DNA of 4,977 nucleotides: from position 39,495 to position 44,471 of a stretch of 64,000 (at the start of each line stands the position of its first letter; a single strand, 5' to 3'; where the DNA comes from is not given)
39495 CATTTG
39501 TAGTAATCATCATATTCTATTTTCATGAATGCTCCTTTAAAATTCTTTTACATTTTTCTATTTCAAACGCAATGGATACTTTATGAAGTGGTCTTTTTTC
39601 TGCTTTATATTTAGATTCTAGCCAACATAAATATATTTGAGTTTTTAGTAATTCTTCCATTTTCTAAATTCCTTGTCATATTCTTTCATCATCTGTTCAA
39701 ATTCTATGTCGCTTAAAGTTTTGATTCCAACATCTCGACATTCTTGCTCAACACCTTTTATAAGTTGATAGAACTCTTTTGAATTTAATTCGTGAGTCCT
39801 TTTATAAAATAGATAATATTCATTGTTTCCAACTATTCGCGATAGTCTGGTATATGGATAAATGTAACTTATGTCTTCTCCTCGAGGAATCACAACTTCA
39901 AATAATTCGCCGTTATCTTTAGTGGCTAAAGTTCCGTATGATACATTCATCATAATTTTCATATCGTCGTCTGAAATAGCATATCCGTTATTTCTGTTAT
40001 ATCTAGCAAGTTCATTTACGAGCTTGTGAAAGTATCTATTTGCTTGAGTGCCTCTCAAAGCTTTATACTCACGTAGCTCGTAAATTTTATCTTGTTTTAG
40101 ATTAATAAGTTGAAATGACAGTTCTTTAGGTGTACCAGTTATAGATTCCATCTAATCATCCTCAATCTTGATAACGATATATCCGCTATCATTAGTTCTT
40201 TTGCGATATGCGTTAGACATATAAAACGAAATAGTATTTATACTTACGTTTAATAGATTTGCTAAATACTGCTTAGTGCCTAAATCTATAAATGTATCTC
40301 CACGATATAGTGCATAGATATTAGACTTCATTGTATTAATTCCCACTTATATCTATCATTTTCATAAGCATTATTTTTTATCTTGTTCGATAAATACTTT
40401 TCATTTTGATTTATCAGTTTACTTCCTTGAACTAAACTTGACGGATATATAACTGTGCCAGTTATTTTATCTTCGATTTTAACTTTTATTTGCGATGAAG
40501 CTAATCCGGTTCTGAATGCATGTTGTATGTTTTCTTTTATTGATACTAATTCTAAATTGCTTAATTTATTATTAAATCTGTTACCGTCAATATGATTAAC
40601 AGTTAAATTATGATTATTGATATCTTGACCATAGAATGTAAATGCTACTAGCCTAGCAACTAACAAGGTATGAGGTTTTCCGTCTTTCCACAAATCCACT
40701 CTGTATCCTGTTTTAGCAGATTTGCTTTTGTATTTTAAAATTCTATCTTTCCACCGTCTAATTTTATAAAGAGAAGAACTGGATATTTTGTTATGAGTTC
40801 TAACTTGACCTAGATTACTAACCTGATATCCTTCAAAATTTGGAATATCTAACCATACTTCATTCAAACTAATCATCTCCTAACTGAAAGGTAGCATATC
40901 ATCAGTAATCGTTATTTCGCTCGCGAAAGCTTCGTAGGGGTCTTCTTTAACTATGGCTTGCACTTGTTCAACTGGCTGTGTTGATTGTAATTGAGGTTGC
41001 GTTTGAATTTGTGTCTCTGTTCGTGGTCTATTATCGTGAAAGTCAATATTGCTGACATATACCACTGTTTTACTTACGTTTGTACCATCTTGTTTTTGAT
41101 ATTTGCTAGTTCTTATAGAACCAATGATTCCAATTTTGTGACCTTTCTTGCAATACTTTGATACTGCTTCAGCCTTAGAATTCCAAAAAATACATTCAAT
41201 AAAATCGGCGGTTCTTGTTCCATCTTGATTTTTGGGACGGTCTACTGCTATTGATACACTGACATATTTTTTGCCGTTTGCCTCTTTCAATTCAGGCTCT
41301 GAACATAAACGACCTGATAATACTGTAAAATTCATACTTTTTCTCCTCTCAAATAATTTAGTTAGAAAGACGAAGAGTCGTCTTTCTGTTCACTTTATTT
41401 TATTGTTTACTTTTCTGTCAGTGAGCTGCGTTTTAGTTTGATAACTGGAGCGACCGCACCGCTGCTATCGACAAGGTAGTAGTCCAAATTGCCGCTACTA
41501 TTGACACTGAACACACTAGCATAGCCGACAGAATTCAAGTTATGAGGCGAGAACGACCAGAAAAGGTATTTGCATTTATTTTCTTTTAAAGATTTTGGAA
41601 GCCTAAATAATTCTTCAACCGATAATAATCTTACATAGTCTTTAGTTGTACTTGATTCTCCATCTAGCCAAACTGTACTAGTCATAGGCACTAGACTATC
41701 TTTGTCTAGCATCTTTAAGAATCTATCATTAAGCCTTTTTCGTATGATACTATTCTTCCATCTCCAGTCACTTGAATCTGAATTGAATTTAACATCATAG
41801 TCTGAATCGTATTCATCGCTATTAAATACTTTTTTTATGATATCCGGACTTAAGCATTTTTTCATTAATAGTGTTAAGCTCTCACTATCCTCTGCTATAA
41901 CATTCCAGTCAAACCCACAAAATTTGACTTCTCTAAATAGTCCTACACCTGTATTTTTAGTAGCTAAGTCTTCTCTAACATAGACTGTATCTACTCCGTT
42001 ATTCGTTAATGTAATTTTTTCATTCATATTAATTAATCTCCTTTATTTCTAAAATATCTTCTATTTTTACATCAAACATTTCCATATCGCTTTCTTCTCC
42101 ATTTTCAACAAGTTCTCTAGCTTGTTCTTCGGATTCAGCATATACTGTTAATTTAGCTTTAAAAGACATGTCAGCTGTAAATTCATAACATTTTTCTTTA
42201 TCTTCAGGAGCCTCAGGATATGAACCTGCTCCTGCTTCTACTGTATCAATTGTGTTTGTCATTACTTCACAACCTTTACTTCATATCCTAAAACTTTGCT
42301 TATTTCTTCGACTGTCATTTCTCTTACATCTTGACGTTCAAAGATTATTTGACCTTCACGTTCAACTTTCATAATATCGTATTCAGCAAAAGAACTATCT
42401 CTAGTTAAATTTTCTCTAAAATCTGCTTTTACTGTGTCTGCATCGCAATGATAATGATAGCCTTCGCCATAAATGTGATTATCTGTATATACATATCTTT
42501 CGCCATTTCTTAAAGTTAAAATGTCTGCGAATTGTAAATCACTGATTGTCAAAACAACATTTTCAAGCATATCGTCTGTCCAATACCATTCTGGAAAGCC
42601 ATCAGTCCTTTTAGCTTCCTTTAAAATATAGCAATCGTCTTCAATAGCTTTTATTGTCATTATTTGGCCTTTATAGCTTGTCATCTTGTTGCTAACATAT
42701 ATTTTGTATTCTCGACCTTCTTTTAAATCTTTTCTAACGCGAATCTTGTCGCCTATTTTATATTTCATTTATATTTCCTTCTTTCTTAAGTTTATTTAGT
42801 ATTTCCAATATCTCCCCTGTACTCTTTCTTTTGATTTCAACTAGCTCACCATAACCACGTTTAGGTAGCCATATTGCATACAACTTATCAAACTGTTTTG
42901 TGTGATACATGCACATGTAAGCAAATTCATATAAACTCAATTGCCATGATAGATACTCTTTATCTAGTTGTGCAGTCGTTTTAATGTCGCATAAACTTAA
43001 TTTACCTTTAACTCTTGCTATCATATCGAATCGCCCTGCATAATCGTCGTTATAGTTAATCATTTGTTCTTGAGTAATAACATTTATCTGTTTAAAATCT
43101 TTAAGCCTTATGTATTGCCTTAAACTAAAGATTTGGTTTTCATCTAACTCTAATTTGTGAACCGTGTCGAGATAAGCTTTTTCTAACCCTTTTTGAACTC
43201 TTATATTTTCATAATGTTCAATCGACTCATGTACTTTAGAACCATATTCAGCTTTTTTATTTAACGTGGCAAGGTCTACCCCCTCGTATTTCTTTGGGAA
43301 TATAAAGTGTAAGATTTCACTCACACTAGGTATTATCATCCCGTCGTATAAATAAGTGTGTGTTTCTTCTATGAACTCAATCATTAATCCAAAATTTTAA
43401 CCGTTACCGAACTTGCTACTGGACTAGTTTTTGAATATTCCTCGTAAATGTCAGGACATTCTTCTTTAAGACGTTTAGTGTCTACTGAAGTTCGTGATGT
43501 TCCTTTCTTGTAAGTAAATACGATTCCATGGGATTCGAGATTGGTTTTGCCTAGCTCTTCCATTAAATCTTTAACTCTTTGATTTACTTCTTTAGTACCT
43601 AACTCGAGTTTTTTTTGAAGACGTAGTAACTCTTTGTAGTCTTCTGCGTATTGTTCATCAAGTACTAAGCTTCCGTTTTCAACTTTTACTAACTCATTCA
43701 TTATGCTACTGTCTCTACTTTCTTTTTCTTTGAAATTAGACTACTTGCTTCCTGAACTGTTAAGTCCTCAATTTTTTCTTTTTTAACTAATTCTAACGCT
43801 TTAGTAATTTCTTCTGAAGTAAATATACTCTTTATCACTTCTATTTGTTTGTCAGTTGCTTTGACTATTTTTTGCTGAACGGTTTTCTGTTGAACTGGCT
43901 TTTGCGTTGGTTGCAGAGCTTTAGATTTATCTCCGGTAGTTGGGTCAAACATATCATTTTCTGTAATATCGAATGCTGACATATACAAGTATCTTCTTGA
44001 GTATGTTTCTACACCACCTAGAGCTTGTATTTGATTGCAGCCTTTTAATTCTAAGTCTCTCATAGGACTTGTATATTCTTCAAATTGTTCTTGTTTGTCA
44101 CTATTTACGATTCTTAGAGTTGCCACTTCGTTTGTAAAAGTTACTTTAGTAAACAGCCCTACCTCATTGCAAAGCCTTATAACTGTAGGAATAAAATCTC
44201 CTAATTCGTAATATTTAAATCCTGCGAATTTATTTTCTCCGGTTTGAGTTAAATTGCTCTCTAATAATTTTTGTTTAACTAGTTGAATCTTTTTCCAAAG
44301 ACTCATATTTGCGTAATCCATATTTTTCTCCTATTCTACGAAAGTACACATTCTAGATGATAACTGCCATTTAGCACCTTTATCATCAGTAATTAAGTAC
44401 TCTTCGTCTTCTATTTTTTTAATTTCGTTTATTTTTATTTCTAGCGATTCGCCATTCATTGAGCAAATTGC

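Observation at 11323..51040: About 39.7-kb siphovirus-type prophage integrated into the 3' end of tRNA-Ala(UGC), bounded by an exact 24-bp att core repeat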

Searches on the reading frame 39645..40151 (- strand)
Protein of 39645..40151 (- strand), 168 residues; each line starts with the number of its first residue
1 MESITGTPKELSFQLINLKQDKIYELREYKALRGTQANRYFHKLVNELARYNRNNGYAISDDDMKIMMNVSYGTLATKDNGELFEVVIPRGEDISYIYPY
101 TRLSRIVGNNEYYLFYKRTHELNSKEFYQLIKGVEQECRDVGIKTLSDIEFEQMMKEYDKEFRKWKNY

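Call 11: search_protein_families(library=phrogs, proteins=[window:39645-40151:-])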
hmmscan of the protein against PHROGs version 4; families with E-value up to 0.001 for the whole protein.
window:39645-40151:- (168 aa): 1 family
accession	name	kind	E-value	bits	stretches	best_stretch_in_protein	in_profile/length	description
phrog_72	-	DNA, RNA and nucleotide metabolism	1.9e-10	42.1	1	17-159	36-156/161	NinB/ Orf homologous recombination mediator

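Call 83: search_protein_families(library=pfam, proteins=[window:39645-40151:-], max_evalue=1)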
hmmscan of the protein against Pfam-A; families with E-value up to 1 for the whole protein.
window:39645-40151:- (168 aa): 1 family
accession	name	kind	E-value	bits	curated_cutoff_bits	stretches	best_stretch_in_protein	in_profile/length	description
PF05772.17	NinB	-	0.17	12.1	23.8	1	23-74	32-81/131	NinB protein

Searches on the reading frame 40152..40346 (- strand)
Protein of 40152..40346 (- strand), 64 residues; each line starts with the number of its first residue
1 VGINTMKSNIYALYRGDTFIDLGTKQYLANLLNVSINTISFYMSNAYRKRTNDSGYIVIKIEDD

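Call 48: search_protein_families(library=phrogs, proteins=[window:40152-40346:-], max_evalue=0.01)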
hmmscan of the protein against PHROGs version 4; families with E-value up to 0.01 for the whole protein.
window:40152-40346:- (64 aa): 2 families
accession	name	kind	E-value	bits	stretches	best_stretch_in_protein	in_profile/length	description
phrog_803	-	moron, auxiliary metabolic gene and host takeover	3.8e-13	50.8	1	1-60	1-60/117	host nuclease inhibitor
phrog_4149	-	unknown function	0.00097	20.1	1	6-46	75-115/193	-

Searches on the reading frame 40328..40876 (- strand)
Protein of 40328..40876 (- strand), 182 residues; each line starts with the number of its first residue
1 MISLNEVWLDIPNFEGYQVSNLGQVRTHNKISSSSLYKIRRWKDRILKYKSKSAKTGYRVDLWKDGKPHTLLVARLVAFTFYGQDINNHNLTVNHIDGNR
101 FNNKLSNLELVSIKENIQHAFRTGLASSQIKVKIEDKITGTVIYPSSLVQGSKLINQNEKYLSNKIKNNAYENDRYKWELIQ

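Call 11: search_protein_families(library=phrogs, proteins=[window:40328-40876:-])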
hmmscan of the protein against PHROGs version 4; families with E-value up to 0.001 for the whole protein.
window:40328-40876:- (182 aa): 9 families
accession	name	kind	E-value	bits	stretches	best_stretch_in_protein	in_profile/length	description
phrog_59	-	DNA, RNA and nucleotide metabolism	1.5e-34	121.1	1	3-169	135-270/423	HNH endonuclease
phrog_959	-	DNA, RNA and nucleotide metabolism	1.7e-27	96.8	1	5-141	5-127/138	HNH endonuclease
phrog_1492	-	DNA, RNA and nucleotide metabolism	1.9e-25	90.9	1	5-131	44-170/414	HNH endonuclease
phrog_99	-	DNA, RNA and nucleotide metabolism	1.1e-09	39.4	1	41-121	128-206/383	HNH endonuclease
phrog_37683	-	unknown function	4.2e-08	33.6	1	15-121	119-209/279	-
phrog_7545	-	DNA, RNA and nucleotide metabolism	7e-08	33.8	1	50-115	60-128/160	HNH endonuclease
phrog_14913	-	DNA, RNA and nucleotide metabolism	2.4e-06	28.7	1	58-120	26-85/149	HNH endonuclease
phrog_30377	-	DNA, RNA and nucleotide metabolism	2.5e-06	28.6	1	72-126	11-61/82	HNH endonuclease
phrog_15471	-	DNA, RNA and nucleotide metabolism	1.4e-05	26.1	1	46-136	10-81/183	HNH endonuclease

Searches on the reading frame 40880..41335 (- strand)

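Call 11: search_protein_families(library=phrogs, proteins=[window:40880-41335:-])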
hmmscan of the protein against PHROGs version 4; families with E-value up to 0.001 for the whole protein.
window:40880-41335:- (151 aa): 2 families
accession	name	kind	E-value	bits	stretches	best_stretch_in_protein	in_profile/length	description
phrog_44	-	DNA, RNA and nucleotide metabolism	1.1e-34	121.4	1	1-150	87-228/271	single strand DNA binding protein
phrog_26861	-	unknown function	2.2e-05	24.8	1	5-83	138-212/242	-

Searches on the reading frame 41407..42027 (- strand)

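Call 10: search_protein_families(library=phrogs, proteins=[window:41407-42027:-])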
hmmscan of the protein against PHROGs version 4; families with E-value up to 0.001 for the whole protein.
window:41407-42027:- (206 aa): 1 family
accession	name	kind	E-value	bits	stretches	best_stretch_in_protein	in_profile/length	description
phrog_9958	-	unknown function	1.4e-07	32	1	82-200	52-176/210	-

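Call 14: search_protein_families(library=pfam, proteins=[window:41407-42027:-], max_evalue=0.01)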
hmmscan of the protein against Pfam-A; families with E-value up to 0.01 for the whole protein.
window:41407-42027:- (206 aa): 1 family
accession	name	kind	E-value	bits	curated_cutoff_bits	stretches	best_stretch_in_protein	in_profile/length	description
PF19789.6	DUF6273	-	1.5e-05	25.4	23.5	1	65-157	8-112/172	Domain of unknown function (DUF6273)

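Call 49: search_protein_families(library=padloc, proteins=[window:41407-42027:-], max_evalue=0.01)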
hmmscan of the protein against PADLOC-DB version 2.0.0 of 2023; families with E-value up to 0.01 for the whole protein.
window:41407-42027:- (206 aa): 0 families

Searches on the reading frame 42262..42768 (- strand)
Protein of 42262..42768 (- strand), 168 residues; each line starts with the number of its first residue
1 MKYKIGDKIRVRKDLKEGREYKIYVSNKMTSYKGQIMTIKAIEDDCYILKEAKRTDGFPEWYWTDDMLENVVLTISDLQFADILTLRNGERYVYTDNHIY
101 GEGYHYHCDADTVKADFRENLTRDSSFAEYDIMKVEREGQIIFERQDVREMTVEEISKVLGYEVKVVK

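Call 10: search_protein_families(library=phrogs, proteins=[window:42262-42768:-])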
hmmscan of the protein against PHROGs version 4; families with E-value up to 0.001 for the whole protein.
window:42262-42768:- (168 aa): 3 families
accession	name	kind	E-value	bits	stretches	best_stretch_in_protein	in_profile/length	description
phrog_7488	-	unknown function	3.3e-11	44.6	1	1-77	1-70/144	-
phrog_17705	-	unknown function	1.4e-10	42.4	1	4-72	3-69/202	-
phrog_3523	-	unknown function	0.00096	19.6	1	1-67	77-139/315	-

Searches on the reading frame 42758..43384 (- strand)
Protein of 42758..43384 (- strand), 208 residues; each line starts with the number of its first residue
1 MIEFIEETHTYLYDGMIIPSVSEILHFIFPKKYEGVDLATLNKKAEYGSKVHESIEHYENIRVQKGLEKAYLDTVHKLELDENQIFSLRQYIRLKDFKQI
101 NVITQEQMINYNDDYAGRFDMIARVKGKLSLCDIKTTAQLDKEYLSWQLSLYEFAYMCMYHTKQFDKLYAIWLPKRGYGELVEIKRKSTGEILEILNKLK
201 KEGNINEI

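Call 10: search_protein_families(library=phrogs, proteins=[window:42758-43384:-])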
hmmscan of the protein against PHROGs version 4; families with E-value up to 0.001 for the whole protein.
window:42758-43384:- (208 aa): 4 families
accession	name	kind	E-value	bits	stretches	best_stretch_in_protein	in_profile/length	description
phrog_298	-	DNA, RNA and nucleotide metabolism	3.5e-22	80.1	1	3-187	50-240/293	exonuclease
phrog_466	-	DNA, RNA and nucleotide metabolism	4.5e-09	37.1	1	39-160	206-322/446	exonuclease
phrog_69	-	DNA, RNA and nucleotide metabolism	4e-08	33.7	1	43-178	119-270/501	exonuclease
phrog_3953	-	DNA, RNA and nucleotide metabolism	0.0002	22.1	1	42-166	38-140/186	exonuclease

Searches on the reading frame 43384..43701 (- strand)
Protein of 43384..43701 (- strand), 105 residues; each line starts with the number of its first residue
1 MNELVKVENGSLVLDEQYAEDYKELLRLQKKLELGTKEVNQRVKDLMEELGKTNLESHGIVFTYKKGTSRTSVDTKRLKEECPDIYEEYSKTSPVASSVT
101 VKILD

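Call 48: search_protein_families(library=phrogs, proteins=[window:43384-43701:-], max_evalue=0.01)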
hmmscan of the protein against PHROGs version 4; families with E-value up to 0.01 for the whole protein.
window:43384-43701:- (105 aa): 5 families
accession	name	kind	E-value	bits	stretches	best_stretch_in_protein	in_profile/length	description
phrog_6244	-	unknown function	2.9e-15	57.7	1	4-103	3-105/107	-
phrog_434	-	DNA, RNA and nucleotide metabolism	9.4e-15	55.7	1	14-102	270-362/372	RecE-like recombination exonuclease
phrog_18903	-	unknown function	5.4e-08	34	1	16-100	13-97/101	-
phrog_253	-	DNA, RNA and nucleotide metabolism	0.0003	21.7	1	16-82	62-129/169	Mu Gam-like end protection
phrog_1956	-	unknown function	0.00069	20.7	1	50-95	39-85/93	-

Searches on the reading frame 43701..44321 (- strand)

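Call 10: search_protein_families(library=phrogs, proteins=[window:43701-44321:-])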
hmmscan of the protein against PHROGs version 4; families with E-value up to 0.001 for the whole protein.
window:43701-44321:- (206 aa): 3 families
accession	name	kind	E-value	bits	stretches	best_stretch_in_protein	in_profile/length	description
phrog_155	-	DNA, RNA and nucleotide metabolism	1.2e-25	91.8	1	5-201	65-266/308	Erf-like ssDNA annealing protein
phrog_11717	-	unknown function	1.8e-11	45.1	1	135-203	127-195/208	-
phrog_2324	-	DNA, RNA and nucleotide metabolism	2.1e-11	44.8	1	6-182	9-174/193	Erf-like ssDNA annealing protein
